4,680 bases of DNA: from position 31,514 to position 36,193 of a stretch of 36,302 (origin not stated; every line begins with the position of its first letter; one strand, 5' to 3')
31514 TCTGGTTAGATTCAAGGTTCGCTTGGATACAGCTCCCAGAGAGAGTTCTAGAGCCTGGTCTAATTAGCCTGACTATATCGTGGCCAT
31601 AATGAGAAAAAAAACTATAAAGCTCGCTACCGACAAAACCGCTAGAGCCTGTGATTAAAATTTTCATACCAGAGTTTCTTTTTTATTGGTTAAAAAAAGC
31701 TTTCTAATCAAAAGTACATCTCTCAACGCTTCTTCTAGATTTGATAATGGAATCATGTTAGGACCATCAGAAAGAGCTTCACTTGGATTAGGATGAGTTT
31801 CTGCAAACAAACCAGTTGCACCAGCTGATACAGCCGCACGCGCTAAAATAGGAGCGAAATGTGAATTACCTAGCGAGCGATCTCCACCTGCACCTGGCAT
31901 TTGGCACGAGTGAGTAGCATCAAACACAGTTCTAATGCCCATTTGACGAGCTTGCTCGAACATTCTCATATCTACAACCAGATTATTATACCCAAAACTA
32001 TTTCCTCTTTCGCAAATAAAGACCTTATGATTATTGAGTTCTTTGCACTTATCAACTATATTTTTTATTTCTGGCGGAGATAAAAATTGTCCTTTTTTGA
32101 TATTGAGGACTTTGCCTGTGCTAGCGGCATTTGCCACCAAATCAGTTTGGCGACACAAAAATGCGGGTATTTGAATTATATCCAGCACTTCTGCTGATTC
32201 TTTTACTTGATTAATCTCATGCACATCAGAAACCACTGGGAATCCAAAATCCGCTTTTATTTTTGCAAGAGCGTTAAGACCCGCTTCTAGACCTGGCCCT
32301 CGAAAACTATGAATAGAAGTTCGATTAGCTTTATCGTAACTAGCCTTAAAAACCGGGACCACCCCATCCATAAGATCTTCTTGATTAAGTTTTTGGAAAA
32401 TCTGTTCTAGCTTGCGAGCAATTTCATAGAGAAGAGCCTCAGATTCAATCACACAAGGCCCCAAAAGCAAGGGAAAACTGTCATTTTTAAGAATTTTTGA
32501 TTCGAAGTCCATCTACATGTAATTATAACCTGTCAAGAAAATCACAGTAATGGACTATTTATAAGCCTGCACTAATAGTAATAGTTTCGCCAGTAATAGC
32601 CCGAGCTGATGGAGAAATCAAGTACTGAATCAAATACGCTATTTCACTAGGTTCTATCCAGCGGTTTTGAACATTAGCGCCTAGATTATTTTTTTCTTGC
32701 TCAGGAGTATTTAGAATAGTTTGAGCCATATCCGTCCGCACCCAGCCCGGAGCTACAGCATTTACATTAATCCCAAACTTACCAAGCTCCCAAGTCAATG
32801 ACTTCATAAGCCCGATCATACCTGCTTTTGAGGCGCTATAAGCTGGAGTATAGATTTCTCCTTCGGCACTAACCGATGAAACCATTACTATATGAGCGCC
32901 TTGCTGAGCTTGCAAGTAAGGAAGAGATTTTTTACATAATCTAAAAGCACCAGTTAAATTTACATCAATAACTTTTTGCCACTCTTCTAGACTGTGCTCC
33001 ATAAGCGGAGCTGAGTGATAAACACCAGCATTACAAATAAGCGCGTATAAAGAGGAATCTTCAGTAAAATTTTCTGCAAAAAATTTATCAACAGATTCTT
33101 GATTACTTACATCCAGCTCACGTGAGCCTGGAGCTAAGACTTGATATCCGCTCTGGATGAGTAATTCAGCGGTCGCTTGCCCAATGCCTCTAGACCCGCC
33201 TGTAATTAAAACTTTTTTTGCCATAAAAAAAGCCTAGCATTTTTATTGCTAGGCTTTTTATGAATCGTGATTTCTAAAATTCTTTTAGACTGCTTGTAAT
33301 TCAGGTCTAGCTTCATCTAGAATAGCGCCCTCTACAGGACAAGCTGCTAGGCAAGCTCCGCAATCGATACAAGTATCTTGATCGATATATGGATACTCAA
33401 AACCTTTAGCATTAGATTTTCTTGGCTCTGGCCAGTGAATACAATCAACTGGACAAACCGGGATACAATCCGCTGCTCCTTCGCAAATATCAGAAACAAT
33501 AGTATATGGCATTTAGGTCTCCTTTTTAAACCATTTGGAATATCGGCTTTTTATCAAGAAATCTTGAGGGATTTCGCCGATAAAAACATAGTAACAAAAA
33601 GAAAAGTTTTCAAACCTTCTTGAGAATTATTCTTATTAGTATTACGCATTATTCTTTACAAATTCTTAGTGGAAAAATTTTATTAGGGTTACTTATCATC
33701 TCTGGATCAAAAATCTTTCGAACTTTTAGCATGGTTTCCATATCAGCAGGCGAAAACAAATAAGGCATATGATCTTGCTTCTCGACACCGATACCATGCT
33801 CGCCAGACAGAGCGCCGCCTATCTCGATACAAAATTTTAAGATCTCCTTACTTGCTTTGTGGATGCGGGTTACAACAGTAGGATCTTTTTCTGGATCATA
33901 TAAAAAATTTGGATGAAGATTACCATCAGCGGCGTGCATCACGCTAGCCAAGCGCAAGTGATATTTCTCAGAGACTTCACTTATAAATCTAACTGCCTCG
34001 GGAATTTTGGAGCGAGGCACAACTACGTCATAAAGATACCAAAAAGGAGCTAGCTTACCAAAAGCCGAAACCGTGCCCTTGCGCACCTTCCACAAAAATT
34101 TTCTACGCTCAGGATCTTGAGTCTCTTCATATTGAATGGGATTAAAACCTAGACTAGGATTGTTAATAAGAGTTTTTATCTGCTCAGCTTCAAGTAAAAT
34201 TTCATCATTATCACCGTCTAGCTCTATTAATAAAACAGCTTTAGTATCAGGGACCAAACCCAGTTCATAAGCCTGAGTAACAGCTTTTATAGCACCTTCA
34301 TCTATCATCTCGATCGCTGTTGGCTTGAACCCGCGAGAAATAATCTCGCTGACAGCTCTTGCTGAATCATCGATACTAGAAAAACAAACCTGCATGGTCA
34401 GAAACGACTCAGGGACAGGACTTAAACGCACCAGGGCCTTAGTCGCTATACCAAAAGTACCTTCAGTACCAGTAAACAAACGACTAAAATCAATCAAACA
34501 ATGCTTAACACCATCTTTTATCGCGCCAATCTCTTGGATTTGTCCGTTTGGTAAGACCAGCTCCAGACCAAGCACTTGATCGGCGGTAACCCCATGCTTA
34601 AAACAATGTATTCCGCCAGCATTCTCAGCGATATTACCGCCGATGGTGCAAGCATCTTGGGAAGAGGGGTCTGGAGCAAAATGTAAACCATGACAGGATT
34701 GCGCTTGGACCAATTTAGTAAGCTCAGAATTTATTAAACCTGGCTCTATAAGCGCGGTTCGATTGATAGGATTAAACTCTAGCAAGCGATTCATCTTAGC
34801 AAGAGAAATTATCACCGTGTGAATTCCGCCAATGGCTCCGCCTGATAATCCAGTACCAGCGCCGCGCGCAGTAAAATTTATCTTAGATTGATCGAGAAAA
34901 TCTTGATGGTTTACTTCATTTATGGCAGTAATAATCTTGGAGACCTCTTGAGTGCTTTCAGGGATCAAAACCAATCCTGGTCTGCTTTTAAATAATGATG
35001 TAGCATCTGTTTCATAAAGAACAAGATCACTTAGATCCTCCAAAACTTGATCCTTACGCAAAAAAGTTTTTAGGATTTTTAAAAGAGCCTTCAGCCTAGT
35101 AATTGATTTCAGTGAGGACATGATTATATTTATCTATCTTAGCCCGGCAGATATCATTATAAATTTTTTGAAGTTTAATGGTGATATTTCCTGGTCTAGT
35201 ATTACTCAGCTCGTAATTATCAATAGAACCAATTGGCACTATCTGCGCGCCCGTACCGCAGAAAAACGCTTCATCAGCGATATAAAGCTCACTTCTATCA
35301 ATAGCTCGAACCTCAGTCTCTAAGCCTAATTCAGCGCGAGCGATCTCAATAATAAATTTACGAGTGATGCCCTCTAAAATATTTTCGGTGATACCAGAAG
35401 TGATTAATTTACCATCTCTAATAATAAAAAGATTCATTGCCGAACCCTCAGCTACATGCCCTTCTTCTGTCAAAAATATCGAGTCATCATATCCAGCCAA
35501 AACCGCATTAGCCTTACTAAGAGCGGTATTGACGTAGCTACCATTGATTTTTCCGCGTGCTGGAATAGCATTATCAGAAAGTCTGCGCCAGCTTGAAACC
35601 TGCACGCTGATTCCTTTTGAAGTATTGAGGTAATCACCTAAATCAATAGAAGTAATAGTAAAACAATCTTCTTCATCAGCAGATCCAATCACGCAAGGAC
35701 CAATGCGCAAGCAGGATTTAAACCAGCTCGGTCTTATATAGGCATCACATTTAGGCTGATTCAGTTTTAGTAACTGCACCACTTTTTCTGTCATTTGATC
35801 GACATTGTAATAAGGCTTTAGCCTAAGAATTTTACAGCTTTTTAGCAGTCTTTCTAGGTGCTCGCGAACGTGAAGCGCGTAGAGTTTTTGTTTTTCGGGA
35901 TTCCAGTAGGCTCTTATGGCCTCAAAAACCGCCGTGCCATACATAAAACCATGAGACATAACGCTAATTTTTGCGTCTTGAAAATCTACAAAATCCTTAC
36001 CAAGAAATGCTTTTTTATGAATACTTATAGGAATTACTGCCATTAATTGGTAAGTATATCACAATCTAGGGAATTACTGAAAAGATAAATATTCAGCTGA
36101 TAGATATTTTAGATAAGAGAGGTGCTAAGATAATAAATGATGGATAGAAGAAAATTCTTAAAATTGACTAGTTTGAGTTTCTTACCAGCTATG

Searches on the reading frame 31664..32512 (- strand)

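Call 56: search_protein_families(library=pfam, proteins=[window:31664-32512:-], max_evalue=0.001)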
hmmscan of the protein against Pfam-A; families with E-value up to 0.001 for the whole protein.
window:31664-32512:- (282 aa): 1 family
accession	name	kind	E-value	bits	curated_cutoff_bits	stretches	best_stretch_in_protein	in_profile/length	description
PF00793.26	DAHP_synth_1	-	9.3e-63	212.1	25.5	1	9-262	14-257/270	DAHP synthetase I family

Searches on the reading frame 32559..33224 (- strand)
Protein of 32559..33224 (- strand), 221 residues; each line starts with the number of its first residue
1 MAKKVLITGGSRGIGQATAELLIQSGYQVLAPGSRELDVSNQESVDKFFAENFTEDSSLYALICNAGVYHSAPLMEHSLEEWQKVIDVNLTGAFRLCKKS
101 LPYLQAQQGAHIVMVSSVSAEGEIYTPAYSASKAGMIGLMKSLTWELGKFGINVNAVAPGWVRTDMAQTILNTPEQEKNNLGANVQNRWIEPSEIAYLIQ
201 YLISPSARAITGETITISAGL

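Call 69: search_protein_families(library=pfam, proteins=[window:32559-33224:-], max_evalue=0.01)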
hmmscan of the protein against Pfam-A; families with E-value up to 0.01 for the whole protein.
window:32559-33224:- (221 aa): 6 families
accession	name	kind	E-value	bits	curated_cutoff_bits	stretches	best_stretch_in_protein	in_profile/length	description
PF13561.12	adh_short_C2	-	1.2e-46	159.7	27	1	36-221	49-235/236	Enoyl-(Acyl carrier protein) reductase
PF00106.31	adh_short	-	2.3e-43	148.4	26.6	2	36-171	55-191/195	short chain dehydrogenase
PF08659.16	KR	-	8e-11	42.6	22.6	1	36-134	59-154/180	KR domain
PF04321.23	RmlD_sub_bind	-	1.9e-06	27.6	27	1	4-116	2-100/287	RmlD substrate binding domain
PF23441.1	SDR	-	4.9e-06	26.6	27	1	71-174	104-206/258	SDR-like rossmann domain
PF01370.27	Epimerase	-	6.4e-06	26.2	20.9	1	5-119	1-117/240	NAD dependent epimerase/dehydratase family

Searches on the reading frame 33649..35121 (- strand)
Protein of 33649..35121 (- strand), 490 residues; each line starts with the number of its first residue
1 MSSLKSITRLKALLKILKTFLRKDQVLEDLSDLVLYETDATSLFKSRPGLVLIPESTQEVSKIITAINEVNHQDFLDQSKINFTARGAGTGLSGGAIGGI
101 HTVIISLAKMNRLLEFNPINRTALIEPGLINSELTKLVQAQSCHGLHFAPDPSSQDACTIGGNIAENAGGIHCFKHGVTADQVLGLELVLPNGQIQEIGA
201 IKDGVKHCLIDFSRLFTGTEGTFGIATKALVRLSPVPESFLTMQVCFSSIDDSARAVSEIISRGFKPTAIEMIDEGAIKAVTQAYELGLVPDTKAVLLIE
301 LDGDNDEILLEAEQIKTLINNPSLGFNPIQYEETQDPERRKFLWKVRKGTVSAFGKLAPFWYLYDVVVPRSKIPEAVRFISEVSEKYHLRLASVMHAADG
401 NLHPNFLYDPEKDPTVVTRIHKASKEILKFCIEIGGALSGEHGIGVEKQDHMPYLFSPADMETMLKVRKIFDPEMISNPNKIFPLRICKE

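Call 69: search_protein_families(library=pfam, proteins=[window:33649-35121:-], max_evalue=0.01)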
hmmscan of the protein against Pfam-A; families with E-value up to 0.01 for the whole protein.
window:33649-35121:- (490 aa): 2 families
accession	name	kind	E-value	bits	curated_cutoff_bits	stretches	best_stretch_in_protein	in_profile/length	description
PF02913.24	FAD-oxidase_C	-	2.4e-52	178.5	21.2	1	237-482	2-248/248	FAD linked oxidases, C-terminal domain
PF01565.28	FAD_binding_4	-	3.8e-31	108.1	26.4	1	49-198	2-138/139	FAD binding domain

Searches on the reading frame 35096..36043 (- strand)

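Call 69: search_protein_families(library=pfam, proteins=[window:35096-36043:-], max_evalue=0.01)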
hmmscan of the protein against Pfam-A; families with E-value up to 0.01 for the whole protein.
window:35096-36043:- (315 aa): 1 family
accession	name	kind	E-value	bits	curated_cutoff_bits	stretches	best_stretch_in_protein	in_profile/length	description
PF01063.24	Aminotran_4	-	2.3e-41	142.5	28.5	1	39-274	2-223/223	Amino-transferase class IV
